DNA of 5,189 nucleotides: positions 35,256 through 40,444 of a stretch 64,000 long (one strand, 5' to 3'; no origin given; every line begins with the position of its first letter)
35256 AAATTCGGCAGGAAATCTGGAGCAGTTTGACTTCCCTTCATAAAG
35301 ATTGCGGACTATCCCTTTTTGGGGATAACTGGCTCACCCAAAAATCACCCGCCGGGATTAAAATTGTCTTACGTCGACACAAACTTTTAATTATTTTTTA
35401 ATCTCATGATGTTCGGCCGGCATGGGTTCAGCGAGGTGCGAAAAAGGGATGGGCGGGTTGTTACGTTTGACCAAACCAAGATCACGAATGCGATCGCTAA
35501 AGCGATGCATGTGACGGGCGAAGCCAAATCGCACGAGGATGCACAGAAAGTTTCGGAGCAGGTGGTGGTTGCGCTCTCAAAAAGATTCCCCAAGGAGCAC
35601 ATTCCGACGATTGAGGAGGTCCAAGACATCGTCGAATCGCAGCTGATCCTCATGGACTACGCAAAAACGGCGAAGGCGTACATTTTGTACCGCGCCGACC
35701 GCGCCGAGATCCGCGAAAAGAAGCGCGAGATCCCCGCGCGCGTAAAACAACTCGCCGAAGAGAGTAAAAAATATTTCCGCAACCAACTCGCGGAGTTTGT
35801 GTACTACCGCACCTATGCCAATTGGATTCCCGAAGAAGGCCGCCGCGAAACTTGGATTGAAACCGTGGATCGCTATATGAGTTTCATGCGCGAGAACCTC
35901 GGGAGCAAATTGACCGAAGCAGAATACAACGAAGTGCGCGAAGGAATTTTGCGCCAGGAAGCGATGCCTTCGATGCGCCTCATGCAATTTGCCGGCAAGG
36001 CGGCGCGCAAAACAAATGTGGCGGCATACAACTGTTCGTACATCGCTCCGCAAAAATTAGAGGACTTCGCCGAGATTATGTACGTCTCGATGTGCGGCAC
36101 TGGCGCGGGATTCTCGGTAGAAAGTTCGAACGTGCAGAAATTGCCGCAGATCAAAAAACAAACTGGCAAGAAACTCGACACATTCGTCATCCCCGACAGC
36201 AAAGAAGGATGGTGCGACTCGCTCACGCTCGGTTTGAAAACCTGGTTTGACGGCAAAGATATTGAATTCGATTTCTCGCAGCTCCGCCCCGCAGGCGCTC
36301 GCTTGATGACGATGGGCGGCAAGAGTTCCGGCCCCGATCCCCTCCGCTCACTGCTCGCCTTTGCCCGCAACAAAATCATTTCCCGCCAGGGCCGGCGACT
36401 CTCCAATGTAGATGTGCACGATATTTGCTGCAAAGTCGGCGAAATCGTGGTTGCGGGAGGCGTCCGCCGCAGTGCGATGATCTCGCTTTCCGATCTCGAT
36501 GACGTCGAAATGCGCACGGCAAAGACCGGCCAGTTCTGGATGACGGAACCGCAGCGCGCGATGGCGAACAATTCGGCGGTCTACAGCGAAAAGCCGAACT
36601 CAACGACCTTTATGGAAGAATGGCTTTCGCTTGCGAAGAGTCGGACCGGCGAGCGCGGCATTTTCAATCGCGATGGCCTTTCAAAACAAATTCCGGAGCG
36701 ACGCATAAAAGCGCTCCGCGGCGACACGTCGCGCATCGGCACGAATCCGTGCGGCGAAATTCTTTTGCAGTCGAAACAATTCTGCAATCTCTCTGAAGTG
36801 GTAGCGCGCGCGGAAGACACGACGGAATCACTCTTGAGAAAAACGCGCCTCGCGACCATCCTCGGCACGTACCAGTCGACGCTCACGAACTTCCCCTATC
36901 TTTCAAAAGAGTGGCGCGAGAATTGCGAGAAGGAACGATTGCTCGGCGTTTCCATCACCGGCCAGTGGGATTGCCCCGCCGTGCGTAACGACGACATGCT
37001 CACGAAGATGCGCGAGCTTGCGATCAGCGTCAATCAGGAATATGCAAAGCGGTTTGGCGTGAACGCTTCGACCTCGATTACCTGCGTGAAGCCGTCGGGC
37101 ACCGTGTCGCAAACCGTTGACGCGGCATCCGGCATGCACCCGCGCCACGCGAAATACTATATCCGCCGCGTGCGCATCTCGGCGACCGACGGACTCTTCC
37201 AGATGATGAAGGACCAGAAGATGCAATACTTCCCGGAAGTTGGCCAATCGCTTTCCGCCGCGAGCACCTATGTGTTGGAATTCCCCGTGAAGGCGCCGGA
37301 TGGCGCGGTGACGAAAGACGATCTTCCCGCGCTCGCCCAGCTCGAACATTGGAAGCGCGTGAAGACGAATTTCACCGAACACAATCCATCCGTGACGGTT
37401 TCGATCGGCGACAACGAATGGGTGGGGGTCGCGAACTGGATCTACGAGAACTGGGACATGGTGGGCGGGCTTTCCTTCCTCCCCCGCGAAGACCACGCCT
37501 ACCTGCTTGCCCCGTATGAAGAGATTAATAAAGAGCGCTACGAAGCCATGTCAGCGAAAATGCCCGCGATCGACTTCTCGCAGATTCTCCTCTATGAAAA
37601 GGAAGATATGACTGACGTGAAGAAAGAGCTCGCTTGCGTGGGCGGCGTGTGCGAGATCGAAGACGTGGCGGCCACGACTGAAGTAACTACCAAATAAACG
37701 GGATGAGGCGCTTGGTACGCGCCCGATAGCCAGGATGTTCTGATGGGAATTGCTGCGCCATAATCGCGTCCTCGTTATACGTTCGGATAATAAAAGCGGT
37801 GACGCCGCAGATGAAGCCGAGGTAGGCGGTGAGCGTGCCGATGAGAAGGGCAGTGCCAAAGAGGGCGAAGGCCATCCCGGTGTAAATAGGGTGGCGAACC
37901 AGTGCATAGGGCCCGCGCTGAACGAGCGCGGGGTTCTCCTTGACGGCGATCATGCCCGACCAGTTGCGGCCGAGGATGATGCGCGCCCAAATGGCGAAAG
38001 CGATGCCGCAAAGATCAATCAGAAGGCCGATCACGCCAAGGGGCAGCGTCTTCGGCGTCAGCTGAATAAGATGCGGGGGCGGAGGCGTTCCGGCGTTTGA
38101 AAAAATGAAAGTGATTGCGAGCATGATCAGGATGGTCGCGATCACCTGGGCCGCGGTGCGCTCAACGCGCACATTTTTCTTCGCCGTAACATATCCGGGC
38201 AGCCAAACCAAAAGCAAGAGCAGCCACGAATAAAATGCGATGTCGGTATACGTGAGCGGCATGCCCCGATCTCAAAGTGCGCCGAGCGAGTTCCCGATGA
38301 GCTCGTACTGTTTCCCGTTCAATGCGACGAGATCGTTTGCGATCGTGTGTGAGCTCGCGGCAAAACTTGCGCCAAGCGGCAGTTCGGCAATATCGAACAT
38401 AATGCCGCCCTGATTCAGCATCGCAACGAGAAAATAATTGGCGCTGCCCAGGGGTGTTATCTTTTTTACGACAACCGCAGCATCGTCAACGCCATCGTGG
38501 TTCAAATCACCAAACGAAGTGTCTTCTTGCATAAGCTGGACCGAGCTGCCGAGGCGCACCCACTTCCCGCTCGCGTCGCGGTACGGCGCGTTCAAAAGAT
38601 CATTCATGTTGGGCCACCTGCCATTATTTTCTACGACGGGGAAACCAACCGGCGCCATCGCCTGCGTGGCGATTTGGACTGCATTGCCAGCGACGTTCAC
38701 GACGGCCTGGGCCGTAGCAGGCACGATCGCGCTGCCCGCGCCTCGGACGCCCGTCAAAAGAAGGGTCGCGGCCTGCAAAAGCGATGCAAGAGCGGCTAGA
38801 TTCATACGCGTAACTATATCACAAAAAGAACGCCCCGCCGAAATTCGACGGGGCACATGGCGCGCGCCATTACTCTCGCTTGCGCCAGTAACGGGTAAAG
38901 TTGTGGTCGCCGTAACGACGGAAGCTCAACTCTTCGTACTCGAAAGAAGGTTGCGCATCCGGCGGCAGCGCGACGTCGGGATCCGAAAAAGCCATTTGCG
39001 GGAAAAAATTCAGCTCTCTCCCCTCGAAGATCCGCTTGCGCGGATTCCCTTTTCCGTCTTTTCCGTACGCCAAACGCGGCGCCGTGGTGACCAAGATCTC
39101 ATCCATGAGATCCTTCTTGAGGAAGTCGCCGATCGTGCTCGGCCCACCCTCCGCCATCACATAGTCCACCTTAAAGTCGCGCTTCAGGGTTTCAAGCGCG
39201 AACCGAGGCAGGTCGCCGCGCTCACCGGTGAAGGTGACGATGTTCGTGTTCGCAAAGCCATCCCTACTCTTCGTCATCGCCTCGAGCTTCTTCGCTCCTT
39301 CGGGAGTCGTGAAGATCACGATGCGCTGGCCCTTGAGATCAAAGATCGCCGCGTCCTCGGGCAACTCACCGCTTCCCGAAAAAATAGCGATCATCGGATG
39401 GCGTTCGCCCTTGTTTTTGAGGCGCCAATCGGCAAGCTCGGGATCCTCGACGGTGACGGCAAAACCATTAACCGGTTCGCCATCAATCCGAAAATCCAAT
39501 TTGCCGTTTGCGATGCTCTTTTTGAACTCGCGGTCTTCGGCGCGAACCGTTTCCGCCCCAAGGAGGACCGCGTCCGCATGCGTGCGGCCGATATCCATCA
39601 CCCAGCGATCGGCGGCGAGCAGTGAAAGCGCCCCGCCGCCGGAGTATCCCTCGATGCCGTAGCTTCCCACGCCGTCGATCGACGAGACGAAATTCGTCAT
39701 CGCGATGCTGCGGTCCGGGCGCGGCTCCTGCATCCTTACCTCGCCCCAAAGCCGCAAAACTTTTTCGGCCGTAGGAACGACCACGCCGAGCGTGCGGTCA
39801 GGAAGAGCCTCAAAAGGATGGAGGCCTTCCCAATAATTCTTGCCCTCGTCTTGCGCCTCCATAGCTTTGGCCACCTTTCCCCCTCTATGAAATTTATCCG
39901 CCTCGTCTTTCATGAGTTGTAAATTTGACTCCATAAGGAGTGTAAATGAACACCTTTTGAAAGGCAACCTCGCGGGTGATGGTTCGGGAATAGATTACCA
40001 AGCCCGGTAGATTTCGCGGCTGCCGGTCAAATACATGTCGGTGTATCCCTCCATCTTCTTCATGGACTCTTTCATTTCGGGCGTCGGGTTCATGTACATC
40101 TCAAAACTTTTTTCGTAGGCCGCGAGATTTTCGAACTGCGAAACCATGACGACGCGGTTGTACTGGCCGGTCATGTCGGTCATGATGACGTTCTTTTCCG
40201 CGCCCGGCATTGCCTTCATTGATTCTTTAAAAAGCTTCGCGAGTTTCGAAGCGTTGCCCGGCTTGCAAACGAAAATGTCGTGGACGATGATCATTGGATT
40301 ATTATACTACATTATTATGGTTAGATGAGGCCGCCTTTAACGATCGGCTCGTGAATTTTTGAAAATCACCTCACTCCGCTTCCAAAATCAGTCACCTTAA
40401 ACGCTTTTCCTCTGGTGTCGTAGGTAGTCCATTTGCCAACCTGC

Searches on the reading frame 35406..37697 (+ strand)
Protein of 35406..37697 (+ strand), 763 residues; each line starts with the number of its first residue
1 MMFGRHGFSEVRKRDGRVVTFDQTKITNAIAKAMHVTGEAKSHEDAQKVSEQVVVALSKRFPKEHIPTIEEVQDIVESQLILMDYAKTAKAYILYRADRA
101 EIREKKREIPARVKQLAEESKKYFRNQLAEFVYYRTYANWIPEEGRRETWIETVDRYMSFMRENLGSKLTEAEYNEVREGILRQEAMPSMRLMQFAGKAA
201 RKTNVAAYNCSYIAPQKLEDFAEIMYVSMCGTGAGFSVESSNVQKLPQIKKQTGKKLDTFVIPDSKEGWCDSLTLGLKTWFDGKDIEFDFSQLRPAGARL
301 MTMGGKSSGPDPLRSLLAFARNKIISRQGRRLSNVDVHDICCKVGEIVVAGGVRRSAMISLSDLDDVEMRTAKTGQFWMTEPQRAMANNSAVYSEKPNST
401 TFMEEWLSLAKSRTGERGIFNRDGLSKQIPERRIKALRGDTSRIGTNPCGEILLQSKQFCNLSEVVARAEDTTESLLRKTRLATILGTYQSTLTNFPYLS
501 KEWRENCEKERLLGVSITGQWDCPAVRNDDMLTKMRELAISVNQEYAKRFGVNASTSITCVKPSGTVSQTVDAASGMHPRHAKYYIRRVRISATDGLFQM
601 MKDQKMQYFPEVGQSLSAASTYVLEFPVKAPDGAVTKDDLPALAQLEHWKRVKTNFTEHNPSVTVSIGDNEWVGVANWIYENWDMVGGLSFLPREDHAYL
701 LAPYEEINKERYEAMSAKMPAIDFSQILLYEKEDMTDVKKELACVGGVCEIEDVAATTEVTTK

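Call 65: search_protein_families(library=pfam, max_evalue=0.001, proteins=[window:35406-37697:+])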
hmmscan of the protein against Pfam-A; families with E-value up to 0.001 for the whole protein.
window:35406-37697:+ (763 aa): 4 families
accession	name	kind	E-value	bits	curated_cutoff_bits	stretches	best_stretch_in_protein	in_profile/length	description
PF03477.21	ATP-cone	-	6.4e-23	81.5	25.8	1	10-100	2-87/88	ATP cone domain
PF17975.6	RNR_Alpha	-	2e-11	44.7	26.4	1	113-185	6-76/101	Ribonucleotide reductase alpha domain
PF02867.20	Ribonuc_red_lgC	-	7.8e-07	28.5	23.9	0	383-515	153-286/523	Ribonucleotide reductase, barrel domain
PF21995.1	RNR-II_ins_dom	-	1.1e-06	29.3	27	1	256-318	33-101/107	B12-dependent ribonucleotide reductase, insertion domain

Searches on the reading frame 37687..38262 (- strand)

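Call 49: search_protein_families(library=pfam, max_evalue=0.01, proteins=[window:37687-38262:-])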
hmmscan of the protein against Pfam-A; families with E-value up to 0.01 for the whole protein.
window:37687-38262:- (191 aa): 2 families
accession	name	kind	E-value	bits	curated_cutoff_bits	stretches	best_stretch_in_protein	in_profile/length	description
PF04140.19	ICMT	-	1.5e-12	48.2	24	1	84-169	6-94/95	Isoprenylcysteine carboxyl methyltransferase (ICMT) family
PF04191.18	PEMT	-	6.4e-11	43.1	25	1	77-173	4-103/105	Phospholipid methyltransferase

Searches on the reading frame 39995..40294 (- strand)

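Call 49: search_protein_families(library=pfam, max_evalue=0.01, proteins=[window:39995-40294:-])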
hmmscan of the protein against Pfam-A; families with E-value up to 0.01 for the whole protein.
window:39995-40294:- (99 aa): 2 families
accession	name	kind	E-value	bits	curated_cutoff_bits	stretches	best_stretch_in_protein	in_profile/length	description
PF03992.22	ABM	-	9.3e-05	23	23.1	1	1-63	1-66/78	Antibiotic biosynthesis monooxygenase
PF07978.19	NIPSNAP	-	0.00051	20.6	22.3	1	8-68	6-69/102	NIPSNAP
